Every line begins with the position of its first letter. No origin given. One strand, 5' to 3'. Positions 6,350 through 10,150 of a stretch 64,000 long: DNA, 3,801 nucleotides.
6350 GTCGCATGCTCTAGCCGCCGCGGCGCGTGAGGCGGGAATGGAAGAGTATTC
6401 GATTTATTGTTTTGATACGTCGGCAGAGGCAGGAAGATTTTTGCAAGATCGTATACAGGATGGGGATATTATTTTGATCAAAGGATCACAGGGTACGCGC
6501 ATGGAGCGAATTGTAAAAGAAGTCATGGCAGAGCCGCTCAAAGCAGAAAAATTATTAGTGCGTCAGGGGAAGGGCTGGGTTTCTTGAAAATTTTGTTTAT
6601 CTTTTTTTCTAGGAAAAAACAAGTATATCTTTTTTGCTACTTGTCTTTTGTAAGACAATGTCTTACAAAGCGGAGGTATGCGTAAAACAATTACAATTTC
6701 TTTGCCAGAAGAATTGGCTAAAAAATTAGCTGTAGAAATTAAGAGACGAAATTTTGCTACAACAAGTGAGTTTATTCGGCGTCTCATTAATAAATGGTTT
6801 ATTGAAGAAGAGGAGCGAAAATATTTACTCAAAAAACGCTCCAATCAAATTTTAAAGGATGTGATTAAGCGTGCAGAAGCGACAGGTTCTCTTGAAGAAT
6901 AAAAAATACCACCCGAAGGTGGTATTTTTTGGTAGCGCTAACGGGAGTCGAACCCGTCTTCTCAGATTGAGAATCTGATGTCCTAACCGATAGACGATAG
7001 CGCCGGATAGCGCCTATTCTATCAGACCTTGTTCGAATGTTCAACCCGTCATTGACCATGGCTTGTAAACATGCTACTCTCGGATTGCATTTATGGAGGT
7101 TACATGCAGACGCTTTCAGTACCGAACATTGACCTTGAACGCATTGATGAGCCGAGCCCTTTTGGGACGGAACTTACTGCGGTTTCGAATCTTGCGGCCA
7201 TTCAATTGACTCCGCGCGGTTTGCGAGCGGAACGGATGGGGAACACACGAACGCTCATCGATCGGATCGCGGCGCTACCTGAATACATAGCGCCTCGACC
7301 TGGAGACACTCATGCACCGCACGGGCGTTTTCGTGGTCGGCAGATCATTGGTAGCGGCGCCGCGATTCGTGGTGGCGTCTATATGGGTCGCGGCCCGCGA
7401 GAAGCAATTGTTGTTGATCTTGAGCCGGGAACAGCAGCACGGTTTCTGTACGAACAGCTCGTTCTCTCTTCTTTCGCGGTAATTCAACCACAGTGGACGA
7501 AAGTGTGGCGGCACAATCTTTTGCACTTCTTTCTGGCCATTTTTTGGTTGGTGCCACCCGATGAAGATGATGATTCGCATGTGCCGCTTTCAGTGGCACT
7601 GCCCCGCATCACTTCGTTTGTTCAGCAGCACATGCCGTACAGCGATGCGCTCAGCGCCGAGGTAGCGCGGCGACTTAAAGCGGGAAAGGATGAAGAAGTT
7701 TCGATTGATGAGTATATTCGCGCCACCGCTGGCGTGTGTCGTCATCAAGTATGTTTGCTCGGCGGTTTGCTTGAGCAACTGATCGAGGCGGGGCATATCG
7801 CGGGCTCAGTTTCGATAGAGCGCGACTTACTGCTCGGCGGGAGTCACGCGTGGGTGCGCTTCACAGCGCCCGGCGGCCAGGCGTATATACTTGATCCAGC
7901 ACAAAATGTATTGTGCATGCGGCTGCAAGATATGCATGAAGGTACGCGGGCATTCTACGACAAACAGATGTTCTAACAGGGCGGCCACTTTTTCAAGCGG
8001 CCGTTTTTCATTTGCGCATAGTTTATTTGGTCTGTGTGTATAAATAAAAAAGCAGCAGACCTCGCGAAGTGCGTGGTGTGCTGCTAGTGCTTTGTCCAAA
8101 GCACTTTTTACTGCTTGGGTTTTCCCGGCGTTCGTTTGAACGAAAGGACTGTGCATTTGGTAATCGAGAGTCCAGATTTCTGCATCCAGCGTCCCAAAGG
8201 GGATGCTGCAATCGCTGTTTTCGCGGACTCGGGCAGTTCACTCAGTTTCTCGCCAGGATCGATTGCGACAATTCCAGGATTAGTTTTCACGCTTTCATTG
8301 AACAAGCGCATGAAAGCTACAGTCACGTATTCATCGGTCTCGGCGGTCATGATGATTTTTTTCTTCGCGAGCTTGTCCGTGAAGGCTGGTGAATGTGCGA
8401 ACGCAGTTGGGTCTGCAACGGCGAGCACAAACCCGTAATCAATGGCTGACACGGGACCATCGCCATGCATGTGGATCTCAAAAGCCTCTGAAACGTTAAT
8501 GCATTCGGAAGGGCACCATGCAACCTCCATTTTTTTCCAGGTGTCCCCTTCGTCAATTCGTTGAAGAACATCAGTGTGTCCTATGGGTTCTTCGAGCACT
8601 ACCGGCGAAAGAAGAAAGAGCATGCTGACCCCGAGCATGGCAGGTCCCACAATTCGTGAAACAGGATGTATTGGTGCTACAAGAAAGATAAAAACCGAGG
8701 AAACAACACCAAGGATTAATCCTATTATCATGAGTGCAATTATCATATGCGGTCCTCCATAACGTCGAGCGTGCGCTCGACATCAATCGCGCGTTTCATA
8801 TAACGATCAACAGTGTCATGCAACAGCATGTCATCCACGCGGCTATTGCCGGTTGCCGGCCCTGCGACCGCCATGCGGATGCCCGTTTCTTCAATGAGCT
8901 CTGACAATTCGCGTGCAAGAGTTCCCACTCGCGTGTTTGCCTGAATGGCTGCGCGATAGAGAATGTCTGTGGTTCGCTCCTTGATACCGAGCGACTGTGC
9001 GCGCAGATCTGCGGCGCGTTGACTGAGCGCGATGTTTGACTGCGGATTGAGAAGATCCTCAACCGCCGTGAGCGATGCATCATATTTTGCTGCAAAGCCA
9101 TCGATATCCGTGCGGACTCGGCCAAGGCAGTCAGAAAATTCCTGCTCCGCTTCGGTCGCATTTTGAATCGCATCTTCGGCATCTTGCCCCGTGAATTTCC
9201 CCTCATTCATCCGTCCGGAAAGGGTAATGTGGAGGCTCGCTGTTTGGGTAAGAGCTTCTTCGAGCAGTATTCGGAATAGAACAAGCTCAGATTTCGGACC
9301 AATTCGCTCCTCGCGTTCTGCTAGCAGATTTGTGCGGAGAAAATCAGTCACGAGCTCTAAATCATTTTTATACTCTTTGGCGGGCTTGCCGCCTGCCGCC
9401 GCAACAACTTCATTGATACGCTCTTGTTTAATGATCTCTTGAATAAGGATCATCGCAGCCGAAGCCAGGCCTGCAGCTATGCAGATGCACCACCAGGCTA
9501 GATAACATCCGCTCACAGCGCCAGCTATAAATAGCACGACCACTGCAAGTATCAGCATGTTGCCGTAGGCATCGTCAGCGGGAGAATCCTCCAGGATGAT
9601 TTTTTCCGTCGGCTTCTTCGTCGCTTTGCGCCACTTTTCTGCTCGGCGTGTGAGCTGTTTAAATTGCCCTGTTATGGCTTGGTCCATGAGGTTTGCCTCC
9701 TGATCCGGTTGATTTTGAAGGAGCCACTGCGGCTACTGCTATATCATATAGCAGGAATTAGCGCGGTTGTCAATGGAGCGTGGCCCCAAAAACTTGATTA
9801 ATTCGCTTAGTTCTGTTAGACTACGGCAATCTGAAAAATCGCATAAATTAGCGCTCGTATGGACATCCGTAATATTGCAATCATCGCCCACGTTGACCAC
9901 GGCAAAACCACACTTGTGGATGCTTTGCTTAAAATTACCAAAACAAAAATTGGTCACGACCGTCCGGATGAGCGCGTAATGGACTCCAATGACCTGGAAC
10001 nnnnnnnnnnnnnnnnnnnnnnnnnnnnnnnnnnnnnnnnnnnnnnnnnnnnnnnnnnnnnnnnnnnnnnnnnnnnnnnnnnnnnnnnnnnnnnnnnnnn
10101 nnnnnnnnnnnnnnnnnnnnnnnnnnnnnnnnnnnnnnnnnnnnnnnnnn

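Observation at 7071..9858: Higher-GC block next to tRNA-Glu: transglutaminase-like protease plus a two-gene membrane-protein operon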

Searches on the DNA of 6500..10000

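Call 90: search_rna_families(source=window, start=6500, end=10000, threshold=evalue, max_evalue=1)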
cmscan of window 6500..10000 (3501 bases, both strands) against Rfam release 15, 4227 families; matches with E-value up to 1: 2.
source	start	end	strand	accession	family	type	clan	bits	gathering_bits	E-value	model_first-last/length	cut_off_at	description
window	6933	7004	-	RF00005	tRNA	Gene; tRNA;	CL00001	60.6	29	6.8e-12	1-71/71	no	tRNA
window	6932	7004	+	RF04354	Plastid-ycf2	Cis-reg;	-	23.4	65.7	0.13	1-75/75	no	Plastid-ycf2 5UTR RNA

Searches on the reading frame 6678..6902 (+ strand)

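Call 4: search_protein_families(library=pfam, proteins=[window:6678-6902:+], max_evalue=1)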
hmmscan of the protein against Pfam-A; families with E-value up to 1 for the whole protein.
window:6678-6902:+ (74 aa): 4 families
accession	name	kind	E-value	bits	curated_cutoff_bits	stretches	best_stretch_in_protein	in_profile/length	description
PF01402.27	RHH_1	-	4.1e-08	33.3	20.5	1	5-40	2-36/39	Ribbon-helix-helix protein, copG family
PF14947.12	HTH_45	-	0.031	14.7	25.5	1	25-64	32-71/77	Winged helix-turn-helix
PF24274.1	NttE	-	0.035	13.7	27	1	12-49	199-236/284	T2SS substrate NttE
PF13062.12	DUF3924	-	0.13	12.7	21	1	3-42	2-46/62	Protein of unknown function (DUF3924)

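Call 5: search_protein_families(library=ncbifam, proteins=[window:6678-6902:+], max_evalue=1)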
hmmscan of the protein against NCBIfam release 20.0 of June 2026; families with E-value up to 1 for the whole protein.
window:6678-6902:+ (74 aa): 6 families
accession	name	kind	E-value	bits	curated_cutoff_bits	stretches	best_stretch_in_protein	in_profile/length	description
NF003381.0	PRK04460.1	equivalog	0.00058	20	105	1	5-46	7-48/139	nickel-responsive transcriptional regulator NikR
NF002815.0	PRK02967.1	equivalog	0.00079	19.5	83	1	4-47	3-46/139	nickel-responsive transcriptional regulator NikR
NF001884.0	PRK00630.1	subfamily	0.00092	19.3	119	1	6-45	14-53/148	nickel responsive regulator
NF002169.0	PRK01002.1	subfamily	0.0081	16.1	111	1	4-45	6-47/141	nickel responsive regulator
TIGR02793.1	nikR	equivalog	0.034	14.4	175.45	1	4-44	2-42/129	nickel-responsive transcriptional regulator NikR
TIGR02606.1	antidote_CC2985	hypoth_equivalog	0.074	13.1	46.2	1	5-70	2-58/70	type II toxin-antitoxin system ParD family antitoxin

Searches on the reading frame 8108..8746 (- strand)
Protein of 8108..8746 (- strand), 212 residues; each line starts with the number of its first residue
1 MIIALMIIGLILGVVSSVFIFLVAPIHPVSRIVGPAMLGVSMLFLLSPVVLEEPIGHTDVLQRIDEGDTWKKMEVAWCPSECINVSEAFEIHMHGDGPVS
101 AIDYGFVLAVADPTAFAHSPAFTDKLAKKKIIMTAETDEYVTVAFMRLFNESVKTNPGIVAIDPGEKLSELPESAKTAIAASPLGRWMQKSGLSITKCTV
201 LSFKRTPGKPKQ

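Call 4: search_protein_families(library=pfam, proteins=[window:8108-8746:-], max_evalue=1)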
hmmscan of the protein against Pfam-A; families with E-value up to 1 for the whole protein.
window:8108-8746:- (212 aa): 0 families

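Call 5: search_protein_families(library=ncbifam, proteins=[window:8108-8746:-], max_evalue=1)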
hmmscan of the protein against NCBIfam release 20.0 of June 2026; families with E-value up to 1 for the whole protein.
window:8108-8746:- (212 aa): 0 families

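Call 19: find_homologous_proteins(query=window:8108-8746:-)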
Query window:8108-8746:- (212 aa): 1 proteins with E <= 0.001 among 238 candidates.
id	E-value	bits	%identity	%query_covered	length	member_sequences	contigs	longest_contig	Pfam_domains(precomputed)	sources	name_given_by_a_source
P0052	3.0e-132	457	100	98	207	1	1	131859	-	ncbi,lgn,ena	-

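Call 40: search_protein_families(library=padloc, proteins=[window:8108-8746:-], max_evalue=1)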
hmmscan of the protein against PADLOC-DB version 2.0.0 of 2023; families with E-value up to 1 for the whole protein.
window:8108-8746:- (212 aa): 0 families

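Call 41: search_protein_families(library=phrogs, proteins=[window:8108-8746:-], max_evalue=1)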
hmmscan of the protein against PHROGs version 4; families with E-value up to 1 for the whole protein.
window:8108-8746:- (212 aa): 1 family
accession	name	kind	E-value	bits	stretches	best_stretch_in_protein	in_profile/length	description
phrog_27903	-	unknown function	0.8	10.7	0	6-24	10-28/67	-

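Call 43: search_solved_structures(query=window:8108-8746:-, max_evalue=10)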
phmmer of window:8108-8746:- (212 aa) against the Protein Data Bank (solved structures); distinct sequences matched with E-value up to 10: 0.

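Call 67: search_solved_structures(query=A5, max_evalue=10)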
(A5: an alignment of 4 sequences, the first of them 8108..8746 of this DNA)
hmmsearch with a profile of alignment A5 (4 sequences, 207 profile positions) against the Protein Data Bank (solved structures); distinct sequences matched with E-value up to 10: 0.
